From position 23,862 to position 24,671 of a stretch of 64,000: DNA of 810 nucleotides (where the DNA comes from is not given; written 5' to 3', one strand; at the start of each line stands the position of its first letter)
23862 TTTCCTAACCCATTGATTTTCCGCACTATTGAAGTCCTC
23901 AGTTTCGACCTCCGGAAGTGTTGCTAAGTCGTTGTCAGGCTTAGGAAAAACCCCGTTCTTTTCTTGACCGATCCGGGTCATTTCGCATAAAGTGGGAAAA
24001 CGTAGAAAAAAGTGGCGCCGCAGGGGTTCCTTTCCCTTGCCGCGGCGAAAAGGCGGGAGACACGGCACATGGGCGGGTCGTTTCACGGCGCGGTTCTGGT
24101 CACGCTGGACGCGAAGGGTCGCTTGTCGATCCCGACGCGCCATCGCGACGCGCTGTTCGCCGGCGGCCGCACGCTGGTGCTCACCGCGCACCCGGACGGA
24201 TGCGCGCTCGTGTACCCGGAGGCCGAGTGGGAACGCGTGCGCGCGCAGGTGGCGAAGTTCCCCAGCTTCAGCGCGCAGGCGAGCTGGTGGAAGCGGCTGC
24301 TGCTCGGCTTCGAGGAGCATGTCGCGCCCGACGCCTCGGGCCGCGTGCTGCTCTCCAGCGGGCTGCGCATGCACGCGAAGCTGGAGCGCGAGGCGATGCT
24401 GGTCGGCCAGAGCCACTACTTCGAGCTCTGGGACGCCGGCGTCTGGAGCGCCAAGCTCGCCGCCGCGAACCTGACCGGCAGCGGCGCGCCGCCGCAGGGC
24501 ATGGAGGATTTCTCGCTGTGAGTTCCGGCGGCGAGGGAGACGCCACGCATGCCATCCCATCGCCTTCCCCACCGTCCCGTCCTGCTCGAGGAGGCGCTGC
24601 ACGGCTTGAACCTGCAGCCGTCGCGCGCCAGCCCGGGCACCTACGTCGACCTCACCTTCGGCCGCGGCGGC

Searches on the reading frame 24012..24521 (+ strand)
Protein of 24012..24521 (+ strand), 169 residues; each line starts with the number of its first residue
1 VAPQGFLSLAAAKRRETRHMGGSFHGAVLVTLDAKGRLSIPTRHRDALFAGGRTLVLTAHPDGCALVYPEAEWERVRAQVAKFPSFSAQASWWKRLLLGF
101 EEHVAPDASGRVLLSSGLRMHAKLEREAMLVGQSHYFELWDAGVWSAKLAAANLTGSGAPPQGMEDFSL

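Call 71: search_protein_families(library=pfam, proteins=[window:24012-24521:+])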
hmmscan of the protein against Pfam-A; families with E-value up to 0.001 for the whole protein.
window:24012-24521:+ (169 aa): 1 family
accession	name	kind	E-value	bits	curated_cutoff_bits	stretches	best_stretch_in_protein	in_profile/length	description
PF02381.23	MraZ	-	2e-26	92.2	23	2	101-151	5-55/72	MraZ protein, putative antitoxin-like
